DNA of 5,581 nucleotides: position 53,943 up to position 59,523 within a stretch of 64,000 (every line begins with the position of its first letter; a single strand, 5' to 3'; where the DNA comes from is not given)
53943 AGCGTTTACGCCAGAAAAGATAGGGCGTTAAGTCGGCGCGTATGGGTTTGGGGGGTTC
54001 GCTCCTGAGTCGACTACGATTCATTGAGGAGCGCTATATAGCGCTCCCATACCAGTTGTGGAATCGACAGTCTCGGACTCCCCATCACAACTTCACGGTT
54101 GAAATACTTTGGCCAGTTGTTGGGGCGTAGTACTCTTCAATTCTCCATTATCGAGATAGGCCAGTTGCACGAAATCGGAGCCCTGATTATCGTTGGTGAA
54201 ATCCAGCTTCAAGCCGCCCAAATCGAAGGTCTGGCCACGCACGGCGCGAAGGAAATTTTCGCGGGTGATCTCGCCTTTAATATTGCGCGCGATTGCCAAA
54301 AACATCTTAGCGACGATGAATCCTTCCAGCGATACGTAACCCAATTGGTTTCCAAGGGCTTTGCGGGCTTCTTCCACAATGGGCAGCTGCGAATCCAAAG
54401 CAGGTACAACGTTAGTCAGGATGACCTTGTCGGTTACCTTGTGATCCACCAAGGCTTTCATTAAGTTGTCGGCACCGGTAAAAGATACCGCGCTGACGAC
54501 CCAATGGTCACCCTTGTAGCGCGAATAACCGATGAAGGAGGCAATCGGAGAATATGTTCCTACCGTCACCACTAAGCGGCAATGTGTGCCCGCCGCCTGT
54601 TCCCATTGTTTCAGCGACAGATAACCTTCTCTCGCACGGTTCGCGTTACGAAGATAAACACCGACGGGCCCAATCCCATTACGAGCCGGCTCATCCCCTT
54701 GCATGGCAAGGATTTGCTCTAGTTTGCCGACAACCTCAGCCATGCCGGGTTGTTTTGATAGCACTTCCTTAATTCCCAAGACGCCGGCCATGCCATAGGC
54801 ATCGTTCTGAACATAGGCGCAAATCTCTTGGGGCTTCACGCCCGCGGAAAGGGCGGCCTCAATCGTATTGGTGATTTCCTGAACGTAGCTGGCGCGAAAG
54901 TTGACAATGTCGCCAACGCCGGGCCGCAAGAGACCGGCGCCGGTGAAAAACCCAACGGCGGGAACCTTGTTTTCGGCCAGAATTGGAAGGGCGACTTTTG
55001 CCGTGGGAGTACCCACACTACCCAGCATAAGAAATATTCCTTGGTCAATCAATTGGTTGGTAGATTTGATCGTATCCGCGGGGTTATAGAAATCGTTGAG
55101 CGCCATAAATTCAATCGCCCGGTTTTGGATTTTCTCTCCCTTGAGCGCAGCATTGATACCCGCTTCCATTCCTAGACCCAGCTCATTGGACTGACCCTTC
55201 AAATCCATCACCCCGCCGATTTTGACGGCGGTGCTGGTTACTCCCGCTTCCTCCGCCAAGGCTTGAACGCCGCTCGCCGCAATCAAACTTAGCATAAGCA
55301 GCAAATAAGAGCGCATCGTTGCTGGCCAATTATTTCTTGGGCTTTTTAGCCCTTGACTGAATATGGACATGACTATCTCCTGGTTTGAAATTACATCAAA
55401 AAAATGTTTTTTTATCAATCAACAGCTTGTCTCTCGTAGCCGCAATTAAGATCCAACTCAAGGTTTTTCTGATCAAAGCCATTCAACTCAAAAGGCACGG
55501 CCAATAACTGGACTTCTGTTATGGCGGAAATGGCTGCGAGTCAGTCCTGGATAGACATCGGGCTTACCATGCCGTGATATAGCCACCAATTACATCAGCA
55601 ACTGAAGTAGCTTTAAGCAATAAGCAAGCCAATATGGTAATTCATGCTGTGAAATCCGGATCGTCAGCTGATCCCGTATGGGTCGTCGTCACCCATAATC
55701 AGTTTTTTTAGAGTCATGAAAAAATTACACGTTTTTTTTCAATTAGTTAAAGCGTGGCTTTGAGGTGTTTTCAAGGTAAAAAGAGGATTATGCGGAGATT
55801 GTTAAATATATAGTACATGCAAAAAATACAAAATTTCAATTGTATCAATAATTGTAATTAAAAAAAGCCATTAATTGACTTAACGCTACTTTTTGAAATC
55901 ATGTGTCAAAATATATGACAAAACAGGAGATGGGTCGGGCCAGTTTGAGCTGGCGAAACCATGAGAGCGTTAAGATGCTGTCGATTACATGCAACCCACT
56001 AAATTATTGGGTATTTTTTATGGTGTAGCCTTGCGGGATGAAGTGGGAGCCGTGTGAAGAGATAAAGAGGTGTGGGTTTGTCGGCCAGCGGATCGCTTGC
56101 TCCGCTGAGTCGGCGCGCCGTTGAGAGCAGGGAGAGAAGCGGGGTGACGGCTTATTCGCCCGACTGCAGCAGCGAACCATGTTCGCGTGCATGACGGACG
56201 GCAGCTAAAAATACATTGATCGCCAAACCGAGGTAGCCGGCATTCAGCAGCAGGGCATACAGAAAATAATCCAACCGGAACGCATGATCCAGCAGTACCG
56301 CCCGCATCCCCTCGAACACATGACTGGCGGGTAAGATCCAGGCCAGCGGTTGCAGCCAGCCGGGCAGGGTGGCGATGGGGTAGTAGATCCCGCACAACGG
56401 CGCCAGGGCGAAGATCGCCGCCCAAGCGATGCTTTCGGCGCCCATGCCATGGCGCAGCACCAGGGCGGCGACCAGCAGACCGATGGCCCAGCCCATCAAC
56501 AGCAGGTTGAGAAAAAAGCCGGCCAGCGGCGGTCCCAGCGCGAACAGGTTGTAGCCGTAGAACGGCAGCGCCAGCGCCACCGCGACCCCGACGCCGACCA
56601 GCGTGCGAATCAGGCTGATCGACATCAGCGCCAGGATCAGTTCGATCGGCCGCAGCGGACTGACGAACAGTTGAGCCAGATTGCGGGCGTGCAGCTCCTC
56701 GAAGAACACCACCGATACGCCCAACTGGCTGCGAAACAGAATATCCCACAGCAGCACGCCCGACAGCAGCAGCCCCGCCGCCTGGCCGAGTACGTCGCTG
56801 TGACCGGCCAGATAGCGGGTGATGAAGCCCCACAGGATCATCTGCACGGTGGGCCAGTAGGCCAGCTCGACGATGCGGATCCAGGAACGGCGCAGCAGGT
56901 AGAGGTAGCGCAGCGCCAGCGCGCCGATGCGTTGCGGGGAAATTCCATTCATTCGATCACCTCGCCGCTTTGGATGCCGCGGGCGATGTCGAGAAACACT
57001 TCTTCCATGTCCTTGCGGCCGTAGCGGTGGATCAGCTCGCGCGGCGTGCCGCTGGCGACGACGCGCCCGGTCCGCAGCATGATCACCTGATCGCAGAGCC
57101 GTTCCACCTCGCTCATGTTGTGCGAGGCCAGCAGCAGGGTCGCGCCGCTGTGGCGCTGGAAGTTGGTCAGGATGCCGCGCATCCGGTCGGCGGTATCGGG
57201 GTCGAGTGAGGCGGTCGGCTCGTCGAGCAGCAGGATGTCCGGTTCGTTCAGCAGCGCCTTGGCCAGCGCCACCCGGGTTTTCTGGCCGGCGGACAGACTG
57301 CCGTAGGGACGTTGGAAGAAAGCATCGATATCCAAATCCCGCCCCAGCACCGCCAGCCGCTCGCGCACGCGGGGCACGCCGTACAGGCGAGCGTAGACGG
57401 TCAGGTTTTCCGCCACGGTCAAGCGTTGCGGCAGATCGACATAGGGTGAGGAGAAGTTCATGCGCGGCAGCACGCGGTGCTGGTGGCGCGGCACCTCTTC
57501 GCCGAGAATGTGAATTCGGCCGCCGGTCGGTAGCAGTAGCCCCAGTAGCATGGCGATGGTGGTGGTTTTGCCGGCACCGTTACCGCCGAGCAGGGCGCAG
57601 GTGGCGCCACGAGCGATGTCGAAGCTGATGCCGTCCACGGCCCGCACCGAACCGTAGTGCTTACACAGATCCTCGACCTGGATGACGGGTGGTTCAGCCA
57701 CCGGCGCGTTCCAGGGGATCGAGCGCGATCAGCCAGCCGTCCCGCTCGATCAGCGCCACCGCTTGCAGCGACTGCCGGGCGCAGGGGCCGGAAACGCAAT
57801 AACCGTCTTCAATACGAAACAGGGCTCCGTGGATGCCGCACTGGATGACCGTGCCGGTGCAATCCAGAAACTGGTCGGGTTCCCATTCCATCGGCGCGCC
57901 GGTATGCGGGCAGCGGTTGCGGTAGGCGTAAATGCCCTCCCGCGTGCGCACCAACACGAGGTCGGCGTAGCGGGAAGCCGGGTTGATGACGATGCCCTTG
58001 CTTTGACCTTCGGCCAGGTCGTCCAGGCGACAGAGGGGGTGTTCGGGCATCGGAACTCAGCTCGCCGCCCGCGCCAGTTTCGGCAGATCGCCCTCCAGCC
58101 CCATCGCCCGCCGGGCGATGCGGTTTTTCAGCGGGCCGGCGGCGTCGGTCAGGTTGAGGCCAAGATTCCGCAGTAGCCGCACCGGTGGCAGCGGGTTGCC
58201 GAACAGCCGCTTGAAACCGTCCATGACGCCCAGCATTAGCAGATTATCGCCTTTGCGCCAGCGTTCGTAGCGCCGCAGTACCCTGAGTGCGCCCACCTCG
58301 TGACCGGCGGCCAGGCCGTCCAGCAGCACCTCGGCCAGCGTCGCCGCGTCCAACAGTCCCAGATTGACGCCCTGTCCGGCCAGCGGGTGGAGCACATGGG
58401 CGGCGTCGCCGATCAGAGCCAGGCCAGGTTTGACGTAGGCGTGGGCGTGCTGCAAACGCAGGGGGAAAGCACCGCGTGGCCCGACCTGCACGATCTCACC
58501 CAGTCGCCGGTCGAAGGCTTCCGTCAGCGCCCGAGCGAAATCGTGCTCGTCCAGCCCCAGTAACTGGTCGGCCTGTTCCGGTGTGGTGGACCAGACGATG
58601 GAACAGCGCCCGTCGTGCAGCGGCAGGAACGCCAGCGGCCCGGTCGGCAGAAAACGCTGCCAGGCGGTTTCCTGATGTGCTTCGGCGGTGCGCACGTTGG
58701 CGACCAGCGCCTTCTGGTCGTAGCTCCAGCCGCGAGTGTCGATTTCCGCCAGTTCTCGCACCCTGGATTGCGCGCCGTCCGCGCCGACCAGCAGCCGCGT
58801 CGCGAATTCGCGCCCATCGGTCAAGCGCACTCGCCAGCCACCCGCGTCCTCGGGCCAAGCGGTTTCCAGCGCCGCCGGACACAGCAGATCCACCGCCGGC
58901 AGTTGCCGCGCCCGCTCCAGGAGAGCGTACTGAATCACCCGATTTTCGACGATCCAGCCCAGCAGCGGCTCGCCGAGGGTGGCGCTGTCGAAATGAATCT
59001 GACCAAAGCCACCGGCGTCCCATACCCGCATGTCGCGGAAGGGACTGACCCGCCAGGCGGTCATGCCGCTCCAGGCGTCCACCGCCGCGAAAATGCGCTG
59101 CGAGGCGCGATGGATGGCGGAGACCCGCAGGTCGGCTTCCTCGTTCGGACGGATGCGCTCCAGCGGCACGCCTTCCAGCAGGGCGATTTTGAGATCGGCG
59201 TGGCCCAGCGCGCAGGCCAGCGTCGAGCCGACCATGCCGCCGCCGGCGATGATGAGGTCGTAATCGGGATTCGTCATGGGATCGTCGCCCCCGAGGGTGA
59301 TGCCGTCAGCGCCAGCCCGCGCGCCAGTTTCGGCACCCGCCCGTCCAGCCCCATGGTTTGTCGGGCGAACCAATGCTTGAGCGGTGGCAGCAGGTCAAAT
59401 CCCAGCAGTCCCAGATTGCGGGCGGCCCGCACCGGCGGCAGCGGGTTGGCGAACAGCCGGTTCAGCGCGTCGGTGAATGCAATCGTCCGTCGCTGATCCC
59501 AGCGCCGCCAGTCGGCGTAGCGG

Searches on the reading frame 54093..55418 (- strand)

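Call 49: search_protein_families(library=pfam, proteins=[window:54093-55418:-], max_evalue=0.001)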
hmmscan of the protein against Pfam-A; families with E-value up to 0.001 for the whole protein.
window:54093-55418:- (441 aa): 2 families
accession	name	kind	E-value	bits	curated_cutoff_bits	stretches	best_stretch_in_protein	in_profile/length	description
PF13458.12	Peripla_BP_6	-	6.9e-22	79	31.7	2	65-231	2-168/343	Periplasmic binding protein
PF12469.13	Cmr2_N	-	0.00099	19.6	25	0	286-361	3-74/111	CRISPR-associated protein Cmr2, N-terminal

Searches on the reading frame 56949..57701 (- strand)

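Call 93: search_protein_families(library=pfam, proteins=[window:56949-57701:-], max_evalue=0.0001)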
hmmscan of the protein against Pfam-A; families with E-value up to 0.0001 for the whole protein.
window:56949-57701:- (250 aa): 2 families
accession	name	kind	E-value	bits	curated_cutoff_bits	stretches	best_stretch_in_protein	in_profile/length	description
PF00005.33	ABC_tran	-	1.2e-28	100.8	25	1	23-164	2-137/137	ABC transporter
PF13304.12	AAA_21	-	1e-09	39.3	27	1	131-199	233-303/304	AAA domain, putative AbiEii toxin, Type IV TA system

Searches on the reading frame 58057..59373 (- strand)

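Call 93: search_protein_families(library=pfam, proteins=[window:58057-59373:-], max_evalue=0.0001)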
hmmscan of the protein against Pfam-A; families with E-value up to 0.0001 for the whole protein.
window:58057-59373:- (438 aa): 2 families
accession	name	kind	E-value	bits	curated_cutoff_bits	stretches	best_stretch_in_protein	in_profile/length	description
PF01494.25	FAD_binding_3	-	8.3e-20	71.7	22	1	39-354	3-322/349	FAD binding domain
PF08491.16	SE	-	8.8e-05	22.1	20.1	0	306-375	120-189/276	Squalene epoxidase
